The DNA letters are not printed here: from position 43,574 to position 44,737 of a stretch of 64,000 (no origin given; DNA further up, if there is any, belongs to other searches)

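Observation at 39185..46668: GDP-D-glycero-D-manno-heptose pathway with tailoring dehydratases, methyltransferases and a GT17-like transferase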

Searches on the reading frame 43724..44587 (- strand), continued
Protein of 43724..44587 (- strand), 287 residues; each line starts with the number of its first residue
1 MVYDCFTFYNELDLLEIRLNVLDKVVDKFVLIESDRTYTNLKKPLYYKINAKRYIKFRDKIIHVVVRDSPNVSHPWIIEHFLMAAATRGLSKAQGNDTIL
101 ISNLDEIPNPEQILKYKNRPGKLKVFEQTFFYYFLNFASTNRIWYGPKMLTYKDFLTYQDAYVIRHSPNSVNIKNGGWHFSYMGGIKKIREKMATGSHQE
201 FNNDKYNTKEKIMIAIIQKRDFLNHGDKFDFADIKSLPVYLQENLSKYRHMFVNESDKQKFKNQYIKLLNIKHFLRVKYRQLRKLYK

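Call 71: search_protein_families(library=pfam, proteins=[L045:1797-2714:+, L059:5026-6117:+, L051:5077-6165:-, L063:10846-11583:-, L036:14606-15613:+, L050:8613-9752:-, L054:14060-14947:-, L016:10958-11779:+, L013:8718-9941:+, L061:13851-15341:+], max_evalue=0.0001)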
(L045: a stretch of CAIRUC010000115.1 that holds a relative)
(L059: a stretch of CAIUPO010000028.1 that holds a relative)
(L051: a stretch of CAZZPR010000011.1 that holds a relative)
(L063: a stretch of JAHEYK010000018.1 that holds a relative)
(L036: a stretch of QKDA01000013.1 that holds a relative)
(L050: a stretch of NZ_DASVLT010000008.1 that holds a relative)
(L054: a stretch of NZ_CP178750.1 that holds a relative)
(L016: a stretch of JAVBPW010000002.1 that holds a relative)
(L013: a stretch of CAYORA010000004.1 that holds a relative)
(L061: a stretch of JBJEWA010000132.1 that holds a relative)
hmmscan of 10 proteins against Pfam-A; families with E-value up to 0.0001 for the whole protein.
L045:1797-2714:+ (305 aa): 4 families
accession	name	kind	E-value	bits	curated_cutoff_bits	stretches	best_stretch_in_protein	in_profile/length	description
PF00535.33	Glycos_transf_2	-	2e-29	103.1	23.3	1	4-129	1-131/168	Glycosyl transferase family 2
PF13641.12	Glyco_tranf_2_3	-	1e-19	71.9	27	1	3-222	3-217/230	Glycosyltransferase like family 2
PF10111.15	Glyco_tranf_2_2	-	2.1e-07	31.2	27.3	1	5-215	2-214/276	Glycosyltransferase like family 2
PF13632.12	Glyco_trans_2_3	-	2.5e-05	24.6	27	1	161-265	71-180/198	Glycosyl transferase family group 2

L059:5026-6117:+ (363 aa): 7 families
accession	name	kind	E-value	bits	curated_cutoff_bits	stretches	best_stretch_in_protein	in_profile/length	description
PF00534.26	Glycos_transf_1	-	6.7e-44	149.9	26.4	1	172-336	9-172/172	Glycosyl transferases group 1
PF13477.12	Glyco_trans_4_2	-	2.8e-39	134.9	23.4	1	3-138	1-139/139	Glycosyl transferase 4-like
PF13692.12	Glyco_trans_1_4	-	1e-35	123.5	27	1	180-322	3-142/142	Glycosyl transferases group 1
PF13439.12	Glyco_transf_4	-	1.6e-20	74.3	28.5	1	14-163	7-169/170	Glycosyltransferase Family 4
PF13579.12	Glyco_trans_4_4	-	1.5e-14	55.1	29.7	1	14-159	6-158/158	Glycosyl transferase 4-like domain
PF13524.12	Glyco_trans_1_2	-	1.4e-09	38.5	25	1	238-350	28-142/144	Glycosyl transferase-like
PF20706.3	GT4-conflict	-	3.2e-06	26.8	26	1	194-345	215-380/385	Family 4 Glycosyltransferase in conflict systems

L051:5077-6165:- (362 aa): 1 family
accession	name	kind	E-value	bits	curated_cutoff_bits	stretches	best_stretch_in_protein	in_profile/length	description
PF01075.23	Glyco_transf_9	-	4.9e-34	118.2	22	1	87-332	4-243/247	Glycosyltransferase family 9 (heptosyltransferase)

L063:10846-11583:- (245 aa): 2 families
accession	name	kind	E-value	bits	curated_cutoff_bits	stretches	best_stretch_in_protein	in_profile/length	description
PF00005.33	ABC_tran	-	5.4e-36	124.6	25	1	18-164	1-137/137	ABC transporter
PF02463.25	SMC_N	-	8.9e-05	22.5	40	0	97-194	122-198/220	RecF/RecN/SMC N terminal domain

L036:14606-15613:+ (335 aa): 5 families
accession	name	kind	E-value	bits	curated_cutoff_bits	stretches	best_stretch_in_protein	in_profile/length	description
PF01370.27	Epimerase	-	1.9e-49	168.7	20.9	1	29-264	1-240/240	NAD dependent epimerase/dehydratase family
PF16363.11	GDP_Man_Dehyd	-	3.1e-47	162.1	27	1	30-327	1-332/332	GDP-mannose 4,6 dehydratase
PF01073.25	3Beta_HSD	-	1.1e-08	34.9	22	1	30-243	1-221/280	3-beta hydroxysteroid dehydrogenase/isomerase family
PF02719.21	Polysacc_synt_2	-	9.6e-08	32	20.2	0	30-133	2-120/293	Polysaccharide biosynthesis protein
PF07993.18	NAD_binding_4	-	1.2e-07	31.6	20.1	0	90-215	88-220/258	Male sterility protein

L050:8613-9752:- (379 aa): 3 families
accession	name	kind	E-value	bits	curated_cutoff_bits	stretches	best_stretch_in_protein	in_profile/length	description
PF01041.23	DegT_DnrJ_EryC1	-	8e-92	308.7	19.8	1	13-371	6-359/360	DegT/DnrJ/EryC1/StrS aminotransferase family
PF00155.27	Aminotran_1_2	-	1.4e-12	47.9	19.7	1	35-162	49-194/361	Aminotransferase class I and II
PF00266.25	Aminotran_5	-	4.4e-06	26.4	21.5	1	51-158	65-180/371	Aminotransferase class-V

L054:14060-14947:- (295 aa): 1 family
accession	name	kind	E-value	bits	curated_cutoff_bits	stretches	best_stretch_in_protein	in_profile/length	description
PF00483.29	NTP_transferase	-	4.3e-66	223.4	21.2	1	2-242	1-242/245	Nucleotidyl transferase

L016:10958-11779:+ (273 aa): 6 families
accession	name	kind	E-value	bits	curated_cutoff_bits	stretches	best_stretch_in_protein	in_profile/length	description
PF13489.12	Methyltransf_23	-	3e-19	69.8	27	1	27-183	20-162/164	Methyltransferase domain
PF13847.12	Methyltransf_31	-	5.1e-14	52.6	27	1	28-140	2-118/145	Methyltransferase domain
PF08242.18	Methyltransf_12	-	1.8e-13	51.4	30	1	34-129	1-98/98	Methyltransferase domain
PF07021.18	MetW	-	5.1e-11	43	21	1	24-182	9-162/193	Methionine biosynthesis protein MetW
PF08241.18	Methyltransf_11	-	1.8e-10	41.7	21.2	1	34-131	1-95/95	Methyltransferase domain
PF13649.12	Methyltransf_25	-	2.9e-10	41.1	27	1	33-127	1-97/97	Methyltransferase domain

L013:8718-9941:+ (407 aa): 4 families
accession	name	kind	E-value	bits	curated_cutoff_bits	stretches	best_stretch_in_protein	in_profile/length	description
PF13440.11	Polysacc_synt_3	-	5.2e-75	252.8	23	1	31-322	1-292/293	Polysaccharide biosynthesis protein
PF01943.22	Polysacc_synt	-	3.2e-32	112.5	28.2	1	10-272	4-272/274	Polysaccharide biosynthesis protein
PF01554.23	MatE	-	4.2e-08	33.5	24.9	1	222-367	10-157/161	MatE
PF07856.17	Orai-1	-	1.6e-05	25.1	25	1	46-142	73-171/173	Mediator of CRAC channel activity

L061:13851-15341:+ (496 aa): 1 family
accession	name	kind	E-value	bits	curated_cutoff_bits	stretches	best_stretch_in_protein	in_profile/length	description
PF04724.18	Glyco_transf_17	-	8.3e-28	97.9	26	1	162-315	72-230/348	Glycosyltransferase family 17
